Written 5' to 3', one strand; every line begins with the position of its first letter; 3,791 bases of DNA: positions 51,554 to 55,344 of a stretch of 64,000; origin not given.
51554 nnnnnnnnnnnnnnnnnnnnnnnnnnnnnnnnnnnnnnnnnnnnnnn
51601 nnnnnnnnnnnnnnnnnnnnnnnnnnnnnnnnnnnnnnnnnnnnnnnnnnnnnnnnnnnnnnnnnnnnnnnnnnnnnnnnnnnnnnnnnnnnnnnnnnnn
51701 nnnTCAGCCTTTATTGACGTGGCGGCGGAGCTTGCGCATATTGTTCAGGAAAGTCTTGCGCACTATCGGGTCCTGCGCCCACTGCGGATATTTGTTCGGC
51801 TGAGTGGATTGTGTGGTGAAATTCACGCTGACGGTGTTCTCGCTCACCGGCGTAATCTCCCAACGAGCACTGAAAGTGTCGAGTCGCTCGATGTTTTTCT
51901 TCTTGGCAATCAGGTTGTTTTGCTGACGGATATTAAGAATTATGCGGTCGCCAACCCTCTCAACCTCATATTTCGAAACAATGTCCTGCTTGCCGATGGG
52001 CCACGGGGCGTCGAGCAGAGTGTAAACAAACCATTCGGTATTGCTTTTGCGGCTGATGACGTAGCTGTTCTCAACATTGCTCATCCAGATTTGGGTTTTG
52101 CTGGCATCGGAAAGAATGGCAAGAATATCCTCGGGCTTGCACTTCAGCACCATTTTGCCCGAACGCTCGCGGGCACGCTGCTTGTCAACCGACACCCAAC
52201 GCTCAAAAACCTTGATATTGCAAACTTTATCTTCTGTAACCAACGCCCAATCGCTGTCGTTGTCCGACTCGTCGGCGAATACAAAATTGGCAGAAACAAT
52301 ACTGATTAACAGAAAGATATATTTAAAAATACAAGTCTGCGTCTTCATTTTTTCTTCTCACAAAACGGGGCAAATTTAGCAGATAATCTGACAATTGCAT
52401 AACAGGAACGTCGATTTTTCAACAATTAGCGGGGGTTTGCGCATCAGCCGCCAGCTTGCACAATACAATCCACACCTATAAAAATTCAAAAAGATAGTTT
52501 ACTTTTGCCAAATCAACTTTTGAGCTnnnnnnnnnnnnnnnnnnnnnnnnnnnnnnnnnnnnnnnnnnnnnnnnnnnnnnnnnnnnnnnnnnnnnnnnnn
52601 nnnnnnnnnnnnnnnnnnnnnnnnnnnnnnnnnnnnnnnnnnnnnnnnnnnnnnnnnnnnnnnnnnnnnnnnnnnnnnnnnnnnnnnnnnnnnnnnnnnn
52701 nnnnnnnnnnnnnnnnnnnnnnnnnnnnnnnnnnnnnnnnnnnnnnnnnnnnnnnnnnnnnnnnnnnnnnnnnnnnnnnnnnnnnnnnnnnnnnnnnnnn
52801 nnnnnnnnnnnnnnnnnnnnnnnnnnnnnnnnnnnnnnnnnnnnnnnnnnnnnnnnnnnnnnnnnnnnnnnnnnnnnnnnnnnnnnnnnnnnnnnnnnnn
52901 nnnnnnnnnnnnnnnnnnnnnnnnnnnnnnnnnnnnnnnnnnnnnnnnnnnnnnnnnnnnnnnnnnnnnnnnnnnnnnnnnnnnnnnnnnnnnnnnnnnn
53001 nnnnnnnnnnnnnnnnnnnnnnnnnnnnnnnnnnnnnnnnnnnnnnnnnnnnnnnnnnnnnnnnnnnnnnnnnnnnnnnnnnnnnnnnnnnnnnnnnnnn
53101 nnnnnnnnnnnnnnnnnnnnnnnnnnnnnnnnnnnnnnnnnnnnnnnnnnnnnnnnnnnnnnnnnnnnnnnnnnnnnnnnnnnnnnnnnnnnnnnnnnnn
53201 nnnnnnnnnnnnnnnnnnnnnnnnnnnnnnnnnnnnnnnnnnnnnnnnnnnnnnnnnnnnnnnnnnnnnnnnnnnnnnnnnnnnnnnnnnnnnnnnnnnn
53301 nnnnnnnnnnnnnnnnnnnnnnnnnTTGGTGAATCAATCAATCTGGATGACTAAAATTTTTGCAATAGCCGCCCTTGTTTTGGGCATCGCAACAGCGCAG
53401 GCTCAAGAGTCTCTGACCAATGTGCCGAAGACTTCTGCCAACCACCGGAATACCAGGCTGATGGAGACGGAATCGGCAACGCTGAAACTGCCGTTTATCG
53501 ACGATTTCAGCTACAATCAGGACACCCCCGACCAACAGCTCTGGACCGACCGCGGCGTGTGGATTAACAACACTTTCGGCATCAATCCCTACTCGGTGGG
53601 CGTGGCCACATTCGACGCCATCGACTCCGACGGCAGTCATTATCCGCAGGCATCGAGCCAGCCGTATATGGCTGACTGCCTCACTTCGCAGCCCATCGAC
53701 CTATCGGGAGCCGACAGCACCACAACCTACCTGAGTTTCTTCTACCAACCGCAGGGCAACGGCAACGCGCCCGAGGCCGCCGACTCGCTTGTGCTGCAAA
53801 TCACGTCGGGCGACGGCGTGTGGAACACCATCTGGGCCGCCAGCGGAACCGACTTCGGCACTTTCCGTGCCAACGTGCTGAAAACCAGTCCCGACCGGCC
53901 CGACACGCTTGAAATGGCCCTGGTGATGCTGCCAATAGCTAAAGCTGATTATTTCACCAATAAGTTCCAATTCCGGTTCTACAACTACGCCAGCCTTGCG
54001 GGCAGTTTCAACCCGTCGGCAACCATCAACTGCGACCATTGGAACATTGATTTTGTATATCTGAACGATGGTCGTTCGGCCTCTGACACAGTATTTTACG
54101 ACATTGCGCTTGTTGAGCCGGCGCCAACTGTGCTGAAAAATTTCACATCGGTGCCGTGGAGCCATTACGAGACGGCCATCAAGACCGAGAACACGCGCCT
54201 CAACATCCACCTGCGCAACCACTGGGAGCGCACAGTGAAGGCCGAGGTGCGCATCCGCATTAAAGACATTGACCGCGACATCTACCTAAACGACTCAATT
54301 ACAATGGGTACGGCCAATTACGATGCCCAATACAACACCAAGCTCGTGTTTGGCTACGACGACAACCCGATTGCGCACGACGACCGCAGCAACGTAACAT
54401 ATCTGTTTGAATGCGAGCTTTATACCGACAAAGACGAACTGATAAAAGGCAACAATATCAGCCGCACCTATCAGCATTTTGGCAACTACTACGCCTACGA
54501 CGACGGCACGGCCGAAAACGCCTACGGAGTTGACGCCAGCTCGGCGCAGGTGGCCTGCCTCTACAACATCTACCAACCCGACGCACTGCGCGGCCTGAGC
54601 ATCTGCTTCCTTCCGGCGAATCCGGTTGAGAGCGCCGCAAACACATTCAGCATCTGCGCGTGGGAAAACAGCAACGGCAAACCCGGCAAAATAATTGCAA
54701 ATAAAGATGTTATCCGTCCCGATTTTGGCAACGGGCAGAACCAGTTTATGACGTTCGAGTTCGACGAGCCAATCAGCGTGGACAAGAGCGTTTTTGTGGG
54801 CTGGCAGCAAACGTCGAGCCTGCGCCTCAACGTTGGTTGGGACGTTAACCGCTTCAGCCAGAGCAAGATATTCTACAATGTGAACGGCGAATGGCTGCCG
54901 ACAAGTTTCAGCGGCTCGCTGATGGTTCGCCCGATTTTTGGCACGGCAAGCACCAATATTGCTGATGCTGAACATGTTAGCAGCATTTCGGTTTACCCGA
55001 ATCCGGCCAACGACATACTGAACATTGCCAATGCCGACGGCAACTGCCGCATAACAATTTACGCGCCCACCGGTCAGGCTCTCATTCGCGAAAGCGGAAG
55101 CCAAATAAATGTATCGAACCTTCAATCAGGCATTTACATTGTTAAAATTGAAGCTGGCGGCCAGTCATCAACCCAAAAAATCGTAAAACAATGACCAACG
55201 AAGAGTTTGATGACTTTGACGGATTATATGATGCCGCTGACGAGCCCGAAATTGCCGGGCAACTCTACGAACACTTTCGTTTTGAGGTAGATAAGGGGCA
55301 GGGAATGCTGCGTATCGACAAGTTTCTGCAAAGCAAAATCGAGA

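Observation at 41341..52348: Tandem triplication of T9SS-exported lamin-tail/CotH-kinase-like proteins, preceded by a secreted START-like protein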

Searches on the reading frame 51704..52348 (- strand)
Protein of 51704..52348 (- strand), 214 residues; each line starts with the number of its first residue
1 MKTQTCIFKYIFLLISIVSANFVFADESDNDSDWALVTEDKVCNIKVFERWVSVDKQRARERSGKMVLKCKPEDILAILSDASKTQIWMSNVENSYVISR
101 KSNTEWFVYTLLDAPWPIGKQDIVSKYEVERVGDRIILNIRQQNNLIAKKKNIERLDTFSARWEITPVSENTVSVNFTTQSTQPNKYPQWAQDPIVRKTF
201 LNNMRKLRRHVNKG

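Call 3: search_protein_families(library=pfam, proteins=[window:51704-52348:-], max_evalue=0.01)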
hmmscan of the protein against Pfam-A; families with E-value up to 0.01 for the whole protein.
window:51704-52348:- (214 aa): 2 families
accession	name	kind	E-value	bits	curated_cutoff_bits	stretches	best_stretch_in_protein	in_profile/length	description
PF10604.15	Polyketide_cyc2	-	0.00016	22.5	27.4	1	67-206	9-132/142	Polyketide cyclase / dehydrase and lipid transport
PF03364.25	Polyketide_cyc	-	0.0011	19.6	23.4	1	71-205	4-123/126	Polyketide cyclase / dehydrase and lipid transport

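Call 4: search_protein_families(library=ncbifam, proteins=[window:51704-52348:-], max_evalue=0.01)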
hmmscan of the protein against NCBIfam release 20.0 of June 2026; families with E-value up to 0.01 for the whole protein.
window:51704-52348:- (214 aa): 0 families

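Call 36: find_homologous_proteins(query=window:51704-52348:-, max_evalue=0.001)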
Query window:51704-52348:- (214 aa): 56 proteins with E <= 0.001 among 151 candidates.
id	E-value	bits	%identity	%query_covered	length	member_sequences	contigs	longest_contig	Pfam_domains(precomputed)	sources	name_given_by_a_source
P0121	1.8e-136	470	99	100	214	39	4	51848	-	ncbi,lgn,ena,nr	ncbi:MAG: hypothetical protein IKP62_10330 [Salinivirgaceae bacterium]|nr:hypothetical protein [Sali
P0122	2.6e-122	424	88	100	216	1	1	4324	-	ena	-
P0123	3.3e-121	420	87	100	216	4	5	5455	PF10604.16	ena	-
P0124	1.7e-113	395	84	100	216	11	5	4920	-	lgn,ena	-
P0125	5.4e-111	387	82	100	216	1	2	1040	-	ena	-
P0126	2.8e-110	384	82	100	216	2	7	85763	-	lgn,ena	-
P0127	4.5e-110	384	81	100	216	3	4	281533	-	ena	-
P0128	7.3e-110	383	80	100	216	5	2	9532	-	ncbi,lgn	-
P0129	2.6e-109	381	81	100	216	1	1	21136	-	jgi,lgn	jgi:hypothetical protein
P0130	4.2e-109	380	81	100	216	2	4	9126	-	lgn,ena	-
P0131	5.9e-109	380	80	100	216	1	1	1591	-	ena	-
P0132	6.4e-109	380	82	97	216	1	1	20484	-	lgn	-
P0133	1.9e-107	375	79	100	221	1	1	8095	-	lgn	-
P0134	4.1e-104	364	77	100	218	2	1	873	-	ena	-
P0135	9.1e-102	357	78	97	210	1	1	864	-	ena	-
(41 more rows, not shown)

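Call 47: predict_structure(alignment_id=A4)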
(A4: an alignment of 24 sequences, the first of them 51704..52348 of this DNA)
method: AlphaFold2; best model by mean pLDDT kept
length: 214 residues; sequences in the alignment: 24
mean_pLDDT: 85.7   pTM: 0.76
mean pLDDT of the five models: 85.7, 84.2, 84.0, 83.1, 83.1
residues with pLDDT >= 90: 112; 70-90: 75; 50-70: 22; < 50: 5
segments of 3 or more residues with pLDDT < 50: 25-29
pLDDT, mean of each block of 10 residues (from residue 1): 63 69 49 84 88 77 93 96 95 97 97 88 96 96 89 83 96 94 74 85 94 78
secondary structure, 60 per line:
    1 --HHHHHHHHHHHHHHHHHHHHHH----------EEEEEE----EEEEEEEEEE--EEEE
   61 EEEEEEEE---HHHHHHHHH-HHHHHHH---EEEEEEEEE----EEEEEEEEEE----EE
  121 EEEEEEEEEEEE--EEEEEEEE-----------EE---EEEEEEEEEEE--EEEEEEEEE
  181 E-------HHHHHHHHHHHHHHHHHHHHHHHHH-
elements in order: H3-24 E35-40 E45-54 E57-68 H72-80 H82-88 E92-100 E105-114 E119-132 E135-142 E159-169 E172-181 H189-213

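Call 51: fold_search(model_id=the predicted structure, library=pdb)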
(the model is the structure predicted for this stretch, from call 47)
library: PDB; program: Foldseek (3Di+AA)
matches with E <= 10: 1213; with E <= 0.001: 251
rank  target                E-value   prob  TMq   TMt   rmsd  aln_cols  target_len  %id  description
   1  3qsz_B                5.5e-13  1.00  0.74  0.87   2.6       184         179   24  Crystal Structure of the STAR-related lipid transfer protein (fragment 25-204) from Xanthomonas axonopodis at the reso (released 2011-04-20)
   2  3qsz_A                7.2e-13  1.00  0.72  0.85   2.7       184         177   25  Crystal Structure of the STAR-related lipid transfer protein (fragment 25-204) from Xanthomonas axonopodis at the reso (released 2011-04-20)
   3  2r55_A                1.7e-10  1.00  0.71  0.73  11.3       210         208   15  Human StAR-related lipid transfer protein 5 (released 2007-09-18)
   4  3p0l_A                2.1e-10  1.00  0.69  0.70   7.2       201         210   13  Human steroidogenic acute regulatory protein (released 2010-11-24)
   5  6ser                  2.9e-10  1.00  0.69  0.61   3.5       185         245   17  Crystal structure of human STARD10 (released 2020-08-26)
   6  3p0l_B                3.4e-10  1.00  0.68  0.70   7.3       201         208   13  Human steroidogenic acute regulatory protein (released 2010-11-24)
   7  3h3q_B                3.6e-10  1.00  0.67  0.62  11.9       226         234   11  Crystal structure of the CERT START domain in complex with HPA-13 (released 2010-03-02)
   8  5jjd_B                3.8e-10  1.00  0.69  0.63  11.2       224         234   11  crystal structure of the ceramide transfer protein PH and START domain complex (released 2017-07-05)
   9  2z9z                  3.8e-10  1.00  0.67  0.62  11.4       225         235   11  Crystal structure of CERT START domain(N504A mutant), in complex with C10-diacylglycerol (released 2008-02-12)
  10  5zyh                  5.8e-10  1.00  0.72  0.68  11.1       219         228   12  Crystal structure of CERT START domain in complex with compound E5 (released 2019-02-27)
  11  6l1d_A                6.4e-10  1.00  0.71  0.76  11.3       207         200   12  Structure of human StAR-related lipid transfer protein 4 (released 2019-10-30)
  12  2e3n                  6.4e-10  1.00  0.70  0.66  11.8       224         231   11  Crystal structure of CERT START domain in complex with C6-ceramide (P212121) (released 2007-12-18)
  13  2e3o                  9.4e-10  1.00  0.67  0.62  11.9       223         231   11  Crystal structure of CERT START domain in complex with C16-ceramide (P212121) (released 2007-12-18)
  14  2e3r_B                1.0e-09  1.00  0.69  0.66  11.7       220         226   13  Crystal structure of CERT START domain in complex with C18-ceramide (P1) (released 2007-12-18)
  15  6vvq_A                1.1e-09  1.00  0.70  0.63  10.6       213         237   13  Human START domain of Acyl-coenzyme A thioesterase 11 (ACOT11) bound to Myristic Acid (released 2020-09-02)
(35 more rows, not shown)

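Call 77: search_solved_structures(query=A4, max_evalue=1, show_alignments=1)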
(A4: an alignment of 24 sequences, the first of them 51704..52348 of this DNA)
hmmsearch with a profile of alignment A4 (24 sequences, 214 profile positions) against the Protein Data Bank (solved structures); distinct sequences matched with E-value up to 1: 6.
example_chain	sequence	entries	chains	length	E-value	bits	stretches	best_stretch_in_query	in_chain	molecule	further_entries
3qsz_A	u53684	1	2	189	4.8e-18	68.3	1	34-213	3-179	STAR-related lipid transfer protein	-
5jjd_B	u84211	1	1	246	0.00016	24.1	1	18-124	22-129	Collagen type IV alpha-3-binding protein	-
2z9z_A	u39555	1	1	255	0.00019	23.9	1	18-124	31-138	Lipid-transfer protein CERT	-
6ser_A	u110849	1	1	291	0.0002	23.8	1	25-194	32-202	START domain-containing protein 10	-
2e3m_A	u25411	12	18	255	0.0002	23.8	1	18-124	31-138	Lipid-transfer protein CERT | Goodpasture antigen binding protein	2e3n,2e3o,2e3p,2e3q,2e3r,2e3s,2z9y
5zyg_A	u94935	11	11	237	0.00022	23.7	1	18-124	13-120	LIPID-TRANSFER PROTEIN CERT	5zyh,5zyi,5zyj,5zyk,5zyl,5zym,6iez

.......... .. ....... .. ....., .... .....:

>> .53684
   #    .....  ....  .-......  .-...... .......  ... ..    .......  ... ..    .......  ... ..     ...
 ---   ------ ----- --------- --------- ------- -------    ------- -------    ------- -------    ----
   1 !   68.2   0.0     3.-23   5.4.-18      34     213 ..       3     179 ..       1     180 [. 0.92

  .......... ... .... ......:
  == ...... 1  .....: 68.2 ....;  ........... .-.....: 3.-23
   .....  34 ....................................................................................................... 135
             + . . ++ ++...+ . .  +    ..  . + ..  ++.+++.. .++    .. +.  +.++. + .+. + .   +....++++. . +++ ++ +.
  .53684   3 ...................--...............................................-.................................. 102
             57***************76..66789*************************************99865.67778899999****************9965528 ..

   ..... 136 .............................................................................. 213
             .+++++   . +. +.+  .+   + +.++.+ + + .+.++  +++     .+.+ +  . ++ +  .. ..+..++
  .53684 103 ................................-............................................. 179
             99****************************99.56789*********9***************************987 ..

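Call 86: search_protein_representatives(alignment_id=A4)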
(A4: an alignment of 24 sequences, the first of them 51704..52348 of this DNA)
Query: 24 sequences, 214 profile positions. Proteins with E-value up to 0.001 (for the whole library): 2941; up to 1e-10: 940; up to 1e-30: 40. The best 150 are listed.
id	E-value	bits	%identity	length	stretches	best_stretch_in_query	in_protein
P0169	8.6e-97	338.8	-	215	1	7-213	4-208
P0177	4.2e-74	264.6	-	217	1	10-213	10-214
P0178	5.2e-64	231.7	-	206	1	12-212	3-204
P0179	7.9e-49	182.1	-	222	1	8-211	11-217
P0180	1.0e-47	178.4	-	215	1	11-211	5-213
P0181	2.0e-47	177.5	-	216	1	7-211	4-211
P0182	1.5e-46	174.7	-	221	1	12-211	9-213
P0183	4.6e-45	169.8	-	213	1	16-212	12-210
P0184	1.1e-44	168.5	-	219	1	10-212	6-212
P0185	3.0e-43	163.8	-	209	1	8-212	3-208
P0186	3.2e-43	163.7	-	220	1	9-213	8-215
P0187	5.4e-42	159.7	-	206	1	31-211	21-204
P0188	1.2e-40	155.3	-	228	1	28-212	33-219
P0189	1.7e-40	154.8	-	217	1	13-212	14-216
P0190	6.5e-40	152.9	-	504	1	33-211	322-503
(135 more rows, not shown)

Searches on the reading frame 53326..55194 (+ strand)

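Call 41: search_protein_families(library=pfam, proteins=[window:53326-55194:+], max_evalue=1)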
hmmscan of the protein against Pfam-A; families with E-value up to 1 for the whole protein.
window:53326-55194:+ (622 aa): 1 family
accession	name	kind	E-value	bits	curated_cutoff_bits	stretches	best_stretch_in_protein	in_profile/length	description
PF18962.6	Por_Secre_tail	-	8e-15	55.3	27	1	556-620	1-74/75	Secretion system C-terminal sorting domain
